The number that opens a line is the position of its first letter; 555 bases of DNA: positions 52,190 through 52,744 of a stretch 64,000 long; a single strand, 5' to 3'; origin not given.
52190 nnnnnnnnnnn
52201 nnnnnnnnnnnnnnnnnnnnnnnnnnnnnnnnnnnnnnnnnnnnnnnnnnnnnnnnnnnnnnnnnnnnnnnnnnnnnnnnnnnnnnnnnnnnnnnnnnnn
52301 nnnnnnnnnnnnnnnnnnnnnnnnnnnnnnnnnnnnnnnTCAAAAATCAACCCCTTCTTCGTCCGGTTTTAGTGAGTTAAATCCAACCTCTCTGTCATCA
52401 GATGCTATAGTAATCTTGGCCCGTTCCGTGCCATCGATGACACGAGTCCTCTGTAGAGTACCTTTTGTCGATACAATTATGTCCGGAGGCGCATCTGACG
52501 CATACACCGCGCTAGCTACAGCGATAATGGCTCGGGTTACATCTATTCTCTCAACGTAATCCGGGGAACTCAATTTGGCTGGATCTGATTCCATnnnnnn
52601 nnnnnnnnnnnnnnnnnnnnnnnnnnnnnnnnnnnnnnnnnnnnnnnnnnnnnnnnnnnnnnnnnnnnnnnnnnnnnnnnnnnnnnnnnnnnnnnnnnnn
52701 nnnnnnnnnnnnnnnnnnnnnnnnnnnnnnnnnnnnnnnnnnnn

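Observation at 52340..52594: Second extra ORF (84 aa, acidic) coupled between atpD and atpC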

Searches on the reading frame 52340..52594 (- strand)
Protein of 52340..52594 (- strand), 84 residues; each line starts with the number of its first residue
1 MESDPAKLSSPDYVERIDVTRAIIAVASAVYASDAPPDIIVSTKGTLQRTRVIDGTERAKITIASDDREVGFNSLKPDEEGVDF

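Call 7: search_protein_families(library=pfam, proteins=[window:52340-52594:-], max_evalue=1)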
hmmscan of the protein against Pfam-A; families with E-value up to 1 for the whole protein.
window:52340-52594:- (84 aa): 0 families

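Call 8: search_protein_families(library=ncbifam, proteins=[window:52340-52594:-], max_evalue=1)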
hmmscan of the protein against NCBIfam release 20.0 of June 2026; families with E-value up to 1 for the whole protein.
window:52340-52594:- (84 aa): 0 families

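Call 9: find_homologous_proteins(query=window:52343-52594:-, max_evalue=0.01)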
Query window:52343-52594:- (84 aa): 1 proteins with E <= 0.01 among 2 candidates.
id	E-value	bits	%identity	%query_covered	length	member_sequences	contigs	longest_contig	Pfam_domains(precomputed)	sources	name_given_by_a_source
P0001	2.6e-45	169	100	100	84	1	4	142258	-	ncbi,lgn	-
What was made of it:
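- Tried and rejected: The word-indexed search of 5.8 billion clusters returned only ORF84 itself (call 9).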

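Call 11: find_encoding_contigs(protein=P0001, flank=6000, max_places=6)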
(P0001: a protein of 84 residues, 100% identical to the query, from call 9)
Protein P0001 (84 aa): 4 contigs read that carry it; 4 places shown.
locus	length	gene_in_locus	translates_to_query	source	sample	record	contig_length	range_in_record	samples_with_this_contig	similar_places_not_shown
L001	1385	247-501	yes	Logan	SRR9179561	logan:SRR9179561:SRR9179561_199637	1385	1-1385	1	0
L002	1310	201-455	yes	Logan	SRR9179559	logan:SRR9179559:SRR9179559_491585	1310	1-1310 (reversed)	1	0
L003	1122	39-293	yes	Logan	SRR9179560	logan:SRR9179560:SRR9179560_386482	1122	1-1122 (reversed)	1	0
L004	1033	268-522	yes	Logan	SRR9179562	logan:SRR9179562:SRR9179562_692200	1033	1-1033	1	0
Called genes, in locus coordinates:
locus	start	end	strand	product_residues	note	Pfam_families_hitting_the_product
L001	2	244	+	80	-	?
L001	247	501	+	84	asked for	-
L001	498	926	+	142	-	PF02823:ATP-synt_DE_N, PF00401:ATP-synt_DE (weak)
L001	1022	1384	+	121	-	?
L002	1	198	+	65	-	?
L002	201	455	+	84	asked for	-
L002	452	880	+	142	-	PF02823:ATP-synt_DE_N, PF00401:ATP-synt_DE (weak)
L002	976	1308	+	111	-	?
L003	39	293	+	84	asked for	-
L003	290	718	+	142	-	PF02823:ATP-synt_DE_N, PF00401:ATP-synt_DE (weak)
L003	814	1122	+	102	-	PF00230:MIP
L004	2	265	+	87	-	?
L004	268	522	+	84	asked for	-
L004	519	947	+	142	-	PF02823:ATP-synt_DE_N, PF00401:ATP-synt_DE (weak)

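Call 22: search_protein_representatives(protein=window:52343-52594:-)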
Query: 84 residues. Proteins with E-value up to 0.001 (for the whole library): 2; up to 1e-10: 1; up to 1e-30: 1. The best 2 are listed.
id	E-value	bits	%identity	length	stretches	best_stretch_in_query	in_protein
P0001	8.2e-46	169.0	100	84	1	1-84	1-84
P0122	9.9e-04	35.4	37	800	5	23-70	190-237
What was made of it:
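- On FG-GAP repeat (PF01839): That score is reported over five matched repeat stretches, and I suspect the repeats inflate it (call 22).
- Tried and rejected: The full phmmer scan of 1.8 billion representatives returned ORF84 itself plus a marginal FG-GAP repeat protein, P0122 (call 22).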

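Call 25: search_protein_families(library=pfam, proteins=[P0122], max_evalue=0.01)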
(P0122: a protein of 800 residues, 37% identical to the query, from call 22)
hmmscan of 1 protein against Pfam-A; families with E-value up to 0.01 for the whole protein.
P0122 (800 aa): 4 families
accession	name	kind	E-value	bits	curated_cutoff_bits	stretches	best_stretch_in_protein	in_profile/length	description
PF01839.29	FG-GAP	-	2.5e-49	164.9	22.1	10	467-496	2-36/37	FG-GAP repeat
PF13517.12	FG-GAP_3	-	6.2e-32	110.4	26.9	7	474-548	1-61/61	FG-GAP-like repeat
PF14783.12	BBS2_Mid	-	6.1e-06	26.7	27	0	128-151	81-104/108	Ciliary BBSome complex subunit 2, middle region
PF22888.1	FIMAH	-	0.00073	20.5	24.8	1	734-789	17-72/81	FIMAH domain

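Call 41: predict_structure(protein=window:52343-52594:-)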
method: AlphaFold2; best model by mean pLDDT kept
length: 84 residues; sequences in the alignment: 1
mean_pLDDT: 55.1   pTM: 0.29
mean pLDDT of the five models: 55.1, 50.1, 47.7, 46.9, 42.6
residues with pLDDT >= 90: 0; 70-90: 14; 50-70: 30; < 50: 40
segments of 3 or more residues with pLDDT < 50: 1-4, 7-22, 24-32, 69-76
pLDDT, mean of each block of 10 residues (from residue 1): 47 45 45 59 70 69 60 48 49
secondary structure, 60 per line:
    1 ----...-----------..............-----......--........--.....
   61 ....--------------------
elements in order: H19-32 E38-43 E46-53 E56-64
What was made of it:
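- The AlphaFold2 model is of low confidence, pLDDT 55 (call 41).
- Tried and rejected: It predicts a helix at 19-32 and three strands at 38-64 (call 41).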

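Call 56: list_cluster_members(proteins=[P0001, P0122])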
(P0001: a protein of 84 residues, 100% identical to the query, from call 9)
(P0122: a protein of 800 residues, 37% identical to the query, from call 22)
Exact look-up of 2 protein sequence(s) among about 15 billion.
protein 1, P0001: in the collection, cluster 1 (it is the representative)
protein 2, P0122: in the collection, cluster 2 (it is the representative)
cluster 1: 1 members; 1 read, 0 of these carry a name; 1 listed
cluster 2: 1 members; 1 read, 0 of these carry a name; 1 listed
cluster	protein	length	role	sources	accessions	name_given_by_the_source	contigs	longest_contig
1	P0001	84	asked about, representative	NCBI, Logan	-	-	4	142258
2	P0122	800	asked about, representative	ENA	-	-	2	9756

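Call 74: search_solved_structures(query=window:52343-52594:-, max_evalue=10)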
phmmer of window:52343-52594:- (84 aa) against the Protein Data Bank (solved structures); distinct sequences matched with E-value up to 10: 2.
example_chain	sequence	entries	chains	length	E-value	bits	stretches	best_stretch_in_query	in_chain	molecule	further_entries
3f85_A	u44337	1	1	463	0.087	16.5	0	26-64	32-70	homo trimeric fusion of CFA/I fimbrial subunits B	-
3f84_A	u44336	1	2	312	0.36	14.6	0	26-64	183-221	CFA/I fimbrial subunit B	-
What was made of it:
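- On Known ATPase inhibitor or regulator families (IF1, zeta, and others in Pfam or PDB): The best PDB hit has E 0.087 and is a fimbrial subunit (call 74).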

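Call 75: search_protein_families(library=phrogs, proteins=[window:52343-52594:-], max_evalue=1)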
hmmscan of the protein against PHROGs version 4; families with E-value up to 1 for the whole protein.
window:52343-52594:- (84 aa): 2 families
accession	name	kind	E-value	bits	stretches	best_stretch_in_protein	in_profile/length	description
phrog_6365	-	unknown function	0.15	12.7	1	30-83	52-104/192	-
phrog_4772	-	unknown function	0.16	12.9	1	47-80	11-44/79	-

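Call 76: search_protein_families(library=padloc, proteins=[window:52343-52594:-], max_evalue=1)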
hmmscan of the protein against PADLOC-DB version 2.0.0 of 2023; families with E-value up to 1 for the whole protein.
window:52343-52594:- (84 aa): 0 families
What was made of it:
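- Tried and rejected: PDB, PHROGs and PADLOC gave nothing significant (calls 74-76).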

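Call 79: search_protein_families(library=pfam, alignment_id=A4, max_evalue=0.001)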
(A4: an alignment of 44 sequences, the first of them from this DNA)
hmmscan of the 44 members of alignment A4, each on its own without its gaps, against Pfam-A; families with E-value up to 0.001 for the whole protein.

A. member 1, seq(84 aa): 0 families

B. families by the number of members that match (of 44 scanned): 1 family
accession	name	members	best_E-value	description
PF05635.17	23S_rRNA_IVP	1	2.4e-34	23S rRNA-intervening sequence protein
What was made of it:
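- On Saccharibacterial F1-junction slot ORFs (class defined here): None of 42 D-C ORFs has a Pfam hit (call 79).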

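Call 84: find_related_loci(query=window:52343-52594:-, collection=metagenome_contigs, flank=3000)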
Query window:52343-52594:- (84 aa) in metagenome_contigs; peptide patterns used: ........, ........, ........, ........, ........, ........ (x = any residue, [..] = any of these).
423 stretches matched a pattern, but none encodes a relative of the query by tblastn (E <= 1e-3).

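Call 85: find_related_loci(query=window:52343-52594:-, collection=viral_contigs, flank=3000)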
Query window:52343-52594:- (84 aa) in viral_contigs; peptide patterns used: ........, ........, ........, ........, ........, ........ (x = any residue, [..] = any of these).
143 stretches matched a pattern, but none encodes a relative of the query by tblastn (E <= 1e-3).
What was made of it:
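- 52340..52594 (-): ORF84 coding sequence: 84 aa, pI 4.4, orphan. It occupies the atpD-atpC slot. No homologues: calls 9, 22, 84, 85.
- No homologue in 5.8 billion clusters, 1.8 billion representatives, or metagenome and viral contigs (calls 9, 22, 84, 85). No phage or defence family hit (calls 75, 76, 85).
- Tried and rejected: Metagenome and viral contig scans with the ORF84 protein found nothing (calls 84, 85).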
